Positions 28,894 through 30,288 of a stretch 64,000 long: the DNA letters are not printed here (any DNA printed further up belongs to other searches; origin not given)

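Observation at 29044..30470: Minimal RiPP-type cassette: unannotated Cys-rich 52-aa precursor peptide plus radical SAM/SPASM maturase (ranthipeptide/SCIFF-like)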

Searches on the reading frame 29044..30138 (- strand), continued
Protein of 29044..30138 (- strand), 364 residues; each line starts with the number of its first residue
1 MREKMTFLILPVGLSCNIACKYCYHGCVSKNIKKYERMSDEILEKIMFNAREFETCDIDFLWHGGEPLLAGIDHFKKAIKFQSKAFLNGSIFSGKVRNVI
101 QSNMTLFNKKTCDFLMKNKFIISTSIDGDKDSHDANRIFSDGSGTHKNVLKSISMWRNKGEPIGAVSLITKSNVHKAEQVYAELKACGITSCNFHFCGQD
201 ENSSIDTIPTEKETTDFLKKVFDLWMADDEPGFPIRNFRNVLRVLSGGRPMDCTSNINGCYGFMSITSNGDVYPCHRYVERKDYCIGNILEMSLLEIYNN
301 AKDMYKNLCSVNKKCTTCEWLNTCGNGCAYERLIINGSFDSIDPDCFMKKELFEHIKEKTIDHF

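Call 55: search_protein_families(library=ncbifam, proteins=[L098:1607-2701:+, L009:2585-3697:+, L007:784-1908:+, L109:1070-2179:+, L002:4001-5083:+], max_evalue=0.1)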
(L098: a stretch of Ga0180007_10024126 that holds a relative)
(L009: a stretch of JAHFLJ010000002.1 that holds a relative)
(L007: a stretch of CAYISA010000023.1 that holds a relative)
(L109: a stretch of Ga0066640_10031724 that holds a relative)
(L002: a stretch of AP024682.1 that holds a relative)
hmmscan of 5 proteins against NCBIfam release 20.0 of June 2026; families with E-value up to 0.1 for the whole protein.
L098:1607-2701:+ (364 aa): 86 families (the best 25 are shown)
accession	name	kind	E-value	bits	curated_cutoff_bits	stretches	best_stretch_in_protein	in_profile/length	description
TIGR03942.1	sulfatase_rSAM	equivalog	1.8e-96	323.4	349.45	1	6-357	2-360/363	anaerobic sulfatase maturase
NF041298.1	rSAM_mat_DynA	equivalog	4.5e-85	285.8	450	1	5-355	2-354/356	dynobactin maturation radical SAM/SPASM protein DynA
NF010321.0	PRK13758.1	equivalog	8.5e-67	225.9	441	1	1-351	1-359/370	anaerobic sulfatase-maturase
NF010308.0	PRK13745.1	equivalog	9.1e-63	212.6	484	1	4-354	13-385/412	anaerobic sulfatase-maturation protein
NF041300.1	rSAM_mat_DarW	exception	2.1e-56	191.5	650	1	3-356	40-400/415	radical SAM/SPASM peptide maturase DarW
NF041707.1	rSAM_YhhB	equivalog_domain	9.3e-56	189.3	445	1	6-356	4-367/369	cyclophane-forming radical SAM/SPASM peptide maturase YhhB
TIGR04261.1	rSAM_GlyRichRpt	subfamily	2.1e-51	175.1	310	1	12-336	4-341/363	cyclophane-forming radical SAM/SPASM peptide maturase GrrM/OscB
TIGR04083.1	rSAM_pep_methan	hypoth_equivalog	6.3e-51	173.4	300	1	14-354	9-343/376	TIGR04083 family peptide-modifying radical SAM enzyme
NF047865.1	rSAM_PapB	equivalog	3.8e-50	171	340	1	11-334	9-328/330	PapB family radical SAM/SPASM ranthipeptide maturase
NF041718.1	rSAM_phane_AMC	equivalog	3.7e-42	144.6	425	1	5-340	7-346/362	cyclophane-forming radical SAM peptide maturase AmcB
NF038005.1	rSAM_mat_DarE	equivalog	1.5e-40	139.3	650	1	5-334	75-412/432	darobactin maturation radical SAM/SPASM protein DarE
TIGR04269.1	SAM_SPASM_FxsB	subfamily_domain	2.2e-39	135.5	370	1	7-351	5-362/363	FxsB family cyclophane-forming radical SAM/SPASM peptide maturase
TIGR04064.1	rSAM_nif11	equivalog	7.8e-37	127.1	518.7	1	10-359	83-438/459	nif11-like peptide radical SAM maturase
TIGR04163.1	rSAM_cobopep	equivalog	7.1e-36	123.9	375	1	13-347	72-412/428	peptide-modifying radical SAM enzyme CbpB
TIGR03978.1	rSAM_paired_1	equivalog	8.4e-35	120.4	370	1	11-359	89-456/466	His-Xaa-Ser system radical SAM maturase HxsB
TIGR03974.1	rSAM_six_Cys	equivalog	3.3e-30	105.4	425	1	11-343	103-437/451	thioether cross-link-forming SCIFF peptide maturase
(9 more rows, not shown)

L009:2585-3697:+ (370 aa): 71 families (the best 25 are shown)
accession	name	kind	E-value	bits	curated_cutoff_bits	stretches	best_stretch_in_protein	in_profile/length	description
TIGR03942.1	sulfatase_rSAM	equivalog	1.6e-88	297.3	349.45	1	6-354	2-355/363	anaerobic sulfatase maturase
NF041298.1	rSAM_mat_DynA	equivalog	1.1e-69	235.1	450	1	6-354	3-351/356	dynobactin maturation radical SAM/SPASM protein DynA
NF010321.0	PRK13758.1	equivalog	5.7e-68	229.7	441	1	1-347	1-353/370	anaerobic sulfatase-maturase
NF010308.0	PRK13745.1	equivalog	3.5e-63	213.9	484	1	2-346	11-375/412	anaerobic sulfatase-maturation protein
TIGR04083.1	rSAM_pep_methan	hypoth_equivalog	8.2e-51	173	300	1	13-331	8-316/376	TIGR04083 family peptide-modifying radical SAM enzyme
NF038005.1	rSAM_mat_DarE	equivalog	1.4e-49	169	650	1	7-335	76-410/432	darobactin maturation radical SAM/SPASM protein DarE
NF041707.1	rSAM_YhhB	equivalog_domain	2e-47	161.9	445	1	6-356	4-365/369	cyclophane-forming radical SAM/SPASM peptide maturase YhhB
NF041300.1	rSAM_mat_DarW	exception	4e-45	154.4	650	1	6-335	43-376/415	radical SAM/SPASM peptide maturase DarW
TIGR04261.1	rSAM_GlyRichRpt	subfamily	7.1e-42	143.7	310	1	14-331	6-333/363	cyclophane-forming radical SAM/SPASM peptide maturase GrrM/OscB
NF047865.1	rSAM_PapB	equivalog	1.8e-39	135.9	340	1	11-326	9-317/330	PapB family radical SAM/SPASM ranthipeptide maturase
TIGR04269.1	SAM_SPASM_FxsB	subfamily_domain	2.3e-39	135.5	370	1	7-353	5-362/363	FxsB family cyclophane-forming radical SAM/SPASM peptide maturase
NF041718.1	rSAM_phane_AMC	equivalog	9.1e-39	133.5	425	1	4-332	6-334/362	cyclophane-forming radical SAM peptide maturase AmcB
TIGR04163.1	rSAM_cobopep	equivalog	1.2e-33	116.5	375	1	2-345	62-408/428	peptide-modifying radical SAM enzyme CbpB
TIGR04496.1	rSAM_XyeB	equivalog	1.5e-33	116.1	450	1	6-367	6-380/385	cyclophane-forming radical SAM/SPASM peptide maturase XyeB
TIGR03906.1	quino_hemo_SAM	equivalog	1.3e-32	113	453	1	3-347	92-438/467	quinohemoprotein amine dehydrogenase maturation protein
TIGR03974.1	rSAM_six_Cys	equivalog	2.9e-26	92.3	425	1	11-331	103-422/451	thioether cross-link-forming SCIFF peptide maturase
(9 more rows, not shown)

L007:784-1908:+ (374 aa): 69 families (the best 25 are shown)
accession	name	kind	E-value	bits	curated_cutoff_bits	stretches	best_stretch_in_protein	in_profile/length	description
TIGR03942.1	sulfatase_rSAM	equivalog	7.4e-73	245.7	349.45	1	14-362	2-357/363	anaerobic sulfatase maturase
NF041298.1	rSAM_mat_DynA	equivalog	2.5e-65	220.8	450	1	21-362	9-353/356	dynobactin maturation radical SAM/SPASM protein DynA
NF010308.0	PRK13745.1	equivalog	1.1e-52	179.3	484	1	14-360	15-383/412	anaerobic sulfatase-maturation protein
NF041300.1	rSAM_mat_DarW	exception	4.9e-48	164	650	1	4-364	32-400/415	radical SAM/SPASM peptide maturase DarW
NF010321.0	PRK13758.1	equivalog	2.5e-46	158.5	441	1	14-359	6-359/370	anaerobic sulfatase-maturase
NF038005.1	rSAM_mat_DarE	equivalog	2.2e-43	148.6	650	1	14-340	75-409/432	darobactin maturation radical SAM/SPASM protein DarE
TIGR04261.1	rSAM_GlyRichRpt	subfamily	3e-39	135.1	310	1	22-353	6-351/363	cyclophane-forming radical SAM/SPASM peptide maturase GrrM/OscB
NF041707.1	rSAM_YhhB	equivalog_domain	1.2e-38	133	445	1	19-364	8-367/369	cyclophane-forming radical SAM/SPASM peptide maturase YhhB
NF041718.1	rSAM_phane_AMC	equivalog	1.9e-36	125.9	425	1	11-338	5-334/362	cyclophane-forming radical SAM peptide maturase AmcB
NF047865.1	rSAM_PapB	equivalog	6.4e-36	124.2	340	1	21-333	11-318/330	PapB family radical SAM/SPASM ranthipeptide maturase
TIGR04083.1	rSAM_pep_methan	hypoth_equivalog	1.3e-31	109.9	300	1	21-366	9-347/376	TIGR04083 family peptide-modifying radical SAM enzyme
TIGR04269.1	SAM_SPASM_FxsB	subfamily_domain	1.6e-30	106.3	370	1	19-359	8-362/363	FxsB family cyclophane-forming radical SAM/SPASM peptide maturase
TIGR04064.1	rSAM_nif11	equivalog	1.8e-26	92.9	518.7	1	18-364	83-435/459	nif11-like peptide radical SAM maturase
TIGR03978.1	rSAM_paired_1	equivalog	2e-26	92.8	370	1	22-194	92-265/466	His-Xaa-Ser system radical SAM maturase HxsB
TIGR03906.1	quino_hemo_SAM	equivalog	2e-23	82.8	453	2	14-158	95-241/467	quinohemoprotein amine dehydrogenase maturation protein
TIGR03974.1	rSAM_six_Cys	equivalog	4.1e-18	65.5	425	1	19-335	103-420/451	thioether cross-link-forming SCIFF peptide maturase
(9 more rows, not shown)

L109:1070-2179:+ (369 aa): 66 families (the best 25 are shown)
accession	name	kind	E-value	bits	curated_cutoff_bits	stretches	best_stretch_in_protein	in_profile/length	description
TIGR03942.1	sulfatase_rSAM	equivalog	9.7e-92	307.8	349.45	1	12-364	3-361/363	anaerobic sulfatase maturase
NF041298.1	rSAM_mat_DynA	equivalog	1.7e-75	254.2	450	1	18-362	9-355/356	dynobactin maturation radical SAM/SPASM protein DynA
NF010308.0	PRK13745.1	equivalog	3.7e-63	213.9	484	1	11-342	15-361/412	anaerobic sulfatase-maturation protein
NF010321.0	PRK13758.1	equivalog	3.2e-62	210.8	441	1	11-367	6-369/370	anaerobic sulfatase-maturase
TIGR04261.1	rSAM_GlyRichRpt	subfamily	8.7e-56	189.5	310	1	19-352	6-347/363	cyclophane-forming radical SAM/SPASM peptide maturase GrrM/OscB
TIGR04083.1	rSAM_pep_methan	hypoth_equivalog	1.2e-47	162.6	300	1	20-365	10-348/376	TIGR04083 family peptide-modifying radical SAM enzyme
NF047865.1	rSAM_PapB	equivalog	5.4e-47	160.6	340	1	16-334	9-317/330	PapB family radical SAM/SPASM ranthipeptide maturase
NF041707.1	rSAM_YhhB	equivalog_domain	1.3e-44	152.6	445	1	16-362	8-367/369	cyclophane-forming radical SAM/SPASM peptide maturase YhhB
NF041300.1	rSAM_mat_DarW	exception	7.7e-43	146.9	650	1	15-364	46-398/415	radical SAM/SPASM peptide maturase DarW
NF041718.1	rSAM_phane_AMC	equivalog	4e-41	141.2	425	1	12-348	9-343/362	cyclophane-forming radical SAM peptide maturase AmcB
NF038005.1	rSAM_mat_DarE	equivalog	3.6e-40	138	650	1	11-339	75-406/432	darobactin maturation radical SAM/SPASM protein DarE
TIGR04269.1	SAM_SPASM_FxsB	subfamily_domain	6.9e-40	137.2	370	1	15-349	7-354/363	FxsB family cyclophane-forming radical SAM/SPASM peptide maturase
TIGR04496.1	rSAM_XyeB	equivalog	2.1e-39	135.3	450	1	13-339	7-343/385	cyclophane-forming radical SAM/SPASM peptide maturase XyeB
TIGR04064.1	rSAM_nif11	equivalog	6.9e-35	120.6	518.7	2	16-151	84-215/459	nif11-like peptide radical SAM maturase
TIGR04163.1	rSAM_cobopep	equivalog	4.3e-34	118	375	1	6-334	61-388/428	peptide-modifying radical SAM enzyme CbpB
TIGR03974.1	rSAM_six_Cys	equivalog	9.1e-26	90.7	425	1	16-338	103-421/451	thioether cross-link-forming SCIFF peptide maturase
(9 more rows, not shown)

L002:4001-5083:+ (360 aa): 74 families (the best 25 are shown)
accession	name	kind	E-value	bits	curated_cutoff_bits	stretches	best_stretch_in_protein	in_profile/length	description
TIGR03942.1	sulfatase_rSAM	equivalog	8.8e-78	261.9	349.45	1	7-358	2-361/363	anaerobic sulfatase maturase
NF041298.1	rSAM_mat_DynA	equivalog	7.6e-68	229.1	450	1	15-355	10-354/356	dynobactin maturation radical SAM/SPASM protein DynA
NF010308.0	PRK13745.1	equivalog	1.4e-53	182.4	484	1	3-350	11-381/412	anaerobic sulfatase-maturation protein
NF010321.0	PRK13758.1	equivalog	4.2e-50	170.9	441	1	4-348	3-356/370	anaerobic sulfatase-maturase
NF041300.1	rSAM_mat_DarW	exception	3e-43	148.2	650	1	4-352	39-396/415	radical SAM/SPASM peptide maturase DarW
NF047865.1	rSAM_PapB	equivalog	1.3e-40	139.7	340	1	6-334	3-328/330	PapB family radical SAM/SPASM ranthipeptide maturase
NF041718.1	rSAM_phane_AMC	equivalog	2.7e-40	138.5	425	1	4-335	5-340/362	cyclophane-forming radical SAM peptide maturase AmcB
TIGR04261.1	rSAM_GlyRichRpt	subfamily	3.6e-40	138.1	310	1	16-353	7-359/363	cyclophane-forming radical SAM/SPASM peptide maturase GrrM/OscB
TIGR04083.1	rSAM_pep_methan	hypoth_equivalog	1.8e-39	135.7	300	1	7-356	2-345/376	TIGR04083 family peptide-modifying radical SAM enzyme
NF041707.1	rSAM_YhhB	equivalog_domain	3e-38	131.7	445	1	8-354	4-365/369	cyclophane-forming radical SAM/SPASM peptide maturase YhhB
TIGR04064.1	rSAM_nif11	equivalog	2.3e-36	125.5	518.7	2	4-193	76-265/459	nif11-like peptide radical SAM maturase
NF038005.1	rSAM_mat_DarE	equivalog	3e-35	121.8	650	1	6-350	74-428/432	darobactin maturation radical SAM/SPASM protein DarE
TIGR04163.1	rSAM_cobopep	equivalog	8.4e-32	110.4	375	1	6-346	65-411/428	peptide-modifying radical SAM enzyme CbpB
TIGR03974.1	rSAM_six_Cys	equivalog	3.1e-30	105.5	425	1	5-345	96-440/451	thioether cross-link-forming SCIFF peptide maturase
TIGR03906.1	quino_hemo_SAM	equivalog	4.5e-30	104.7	453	1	5-335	93-428/467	quinohemoprotein amine dehydrogenase maturation protein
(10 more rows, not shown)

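Call 57: search_protein_families(library=pfam, proteins=[L086:2077-3378:+, L086:3598-4293:-], max_evalue=0.001)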
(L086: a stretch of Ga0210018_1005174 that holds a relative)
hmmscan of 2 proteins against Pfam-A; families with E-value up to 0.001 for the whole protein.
L086:2077-3378:+ (433 aa): 2 families
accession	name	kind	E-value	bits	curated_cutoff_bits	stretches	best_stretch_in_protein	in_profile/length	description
PF04055.27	Radical_SAM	-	1.2e-17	65.1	29.5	1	77-237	2-161/166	Radical SAM superfamily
PF13353.11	Fer4_12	-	5.5e-05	23.9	22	1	77-196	10-126/137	4Fe-4S single cluster domain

L086:3598-4293:- (231 aa): 0 families

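Call 70: predict_structure(alignment_id=A1)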
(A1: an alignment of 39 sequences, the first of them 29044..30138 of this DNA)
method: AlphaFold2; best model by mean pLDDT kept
length: 364 residues; sequences in the alignment: 39
mean_pLDDT: 93.6   pTM: 0.90
mean pLDDT of the five models: 93.6, 93.2, 92.8, 92.7, 92.6
residues with pLDDT >= 90: 311; 70-90: 44; 50-70: 9; < 50: 0
segments of 3 or more residues with pLDDT < 50: none
pLDDT, mean of each block of 10 residues (from residue 1): 89 91 75 79 97 91 93 97 84 91 97 98 97 95 96 98 97 98 97 93 89 98 96 95 95 91 96 95 96 98 97 95 94 93 95 97 87
secondary structure, 60 per line:
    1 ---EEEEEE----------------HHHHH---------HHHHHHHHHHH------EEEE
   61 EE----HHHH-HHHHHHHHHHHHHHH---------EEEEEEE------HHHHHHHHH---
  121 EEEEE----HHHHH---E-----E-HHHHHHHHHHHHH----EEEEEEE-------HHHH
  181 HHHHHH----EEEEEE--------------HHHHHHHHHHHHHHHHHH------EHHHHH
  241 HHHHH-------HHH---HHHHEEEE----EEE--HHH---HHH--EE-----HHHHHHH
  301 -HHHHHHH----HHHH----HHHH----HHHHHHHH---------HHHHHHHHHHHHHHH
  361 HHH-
elements in order: E4-9 H26-30 H40-50 E57-62 H67-70 H72-86 E96-102 H109-117 E121-125 H130-134 H146-158 E163-169 H177-186 E191-196 H211-228 H236-245 H259-262 E263-266 E271-273 H294-300 H302-308 H313-316 H321-324 H329-336 H346-363

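Call 72: fold_search(model_id=the predicted structure, library=pdb)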
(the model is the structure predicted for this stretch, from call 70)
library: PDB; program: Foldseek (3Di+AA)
matches with E <= 10: 1699; with E <= 0.001: 135
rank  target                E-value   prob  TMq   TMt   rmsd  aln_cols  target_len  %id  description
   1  4k37_B                4.3e-27  1.00  0.85  0.85   3.1       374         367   28  Native anSMEcpe with bound AdoMet (released 2013-05-08)
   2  4k37_A                6.9e-27  1.00  0.86  0.86   3.0       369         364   28  Native anSMEcpe with bound AdoMet (released 2013-05-08)
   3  4k39_B                2.7e-26  1.00  0.86  0.87   2.7       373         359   26  Native anSMEcpe with bound AdoMet and Cp18Cys peptide (released 2013-05-08)
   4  4k36_A                3.6e-26  1.00  0.87  0.84   2.9       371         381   28  His6 tagged anSMEcpe with bound AdoMet (released 2013-05-08)
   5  4k38_A                5.2e-26  1.00  0.87  0.86   2.9       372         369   27  Native anSMEcpe with bound AdoMet and Kp18Cys peptide (released 2013-05-08)
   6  4k39_A                7.8e-26  1.00  0.86  0.87   2.8       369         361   27  Native anSMEcpe with bound AdoMet and Cp18Cys peptide (released 2013-05-08)
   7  4k36_B                9.9e-26  1.00  0.86  0.86   3.1       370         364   28  His6 tagged anSMEcpe with bound AdoMet (released 2013-05-08)
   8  4k38_B                4.4e-25  1.00  0.86  0.87   2.8       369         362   27  Native anSMEcpe with bound AdoMet and Kp18Cys peptide (released 2013-05-08)
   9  9gm3_C                1.1e-23  1.00  0.86  0.84   3.2       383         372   19  Crystal structure of the complex formed between the radical SAM protein ChlB and the leader region of its precursor su (released 2025-06-25)
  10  9gm3_A                1.1e-23  1.00  0.85  0.83   3.2       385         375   19  Crystal structure of the complex formed between the radical SAM protein ChlB and the leader region of its precursor su (released 2025-06-25)
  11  9gmc_A                2.6e-23  1.00  0.86  0.84   3.1       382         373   19  Crystal structure of the complex formed between the radical SAM protein ChlB and the R3A mutant of ChlA (released 2025-06-25)
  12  9gmc_C                3.5e-23  1.00  0.86  0.84   3.1       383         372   19  Crystal structure of the complex formed between the radical SAM protein ChlB and the R3A mutant of ChlA (released 2025-06-25)
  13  5why_A                4.5e-22  1.00  0.78  0.69   3.6       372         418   21  Structural Insights into Thioether Bond Formation in the Biosynthesis of Sactipeptides (released 2017-07-26)
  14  5wgg_A                2.2e-20  1.00  0.75  0.63   5.2       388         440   19  Structural Insights into Thioether Bond Formation in the Biosynthesis of Sactipeptides (released 2017-07-26)
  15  5why_B                4.8e-20  1.00  0.78  0.68   3.6       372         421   20  Structural Insights into Thioether Bond Formation in the Biosynthesis of Sactipeptides (released 2017-07-26)
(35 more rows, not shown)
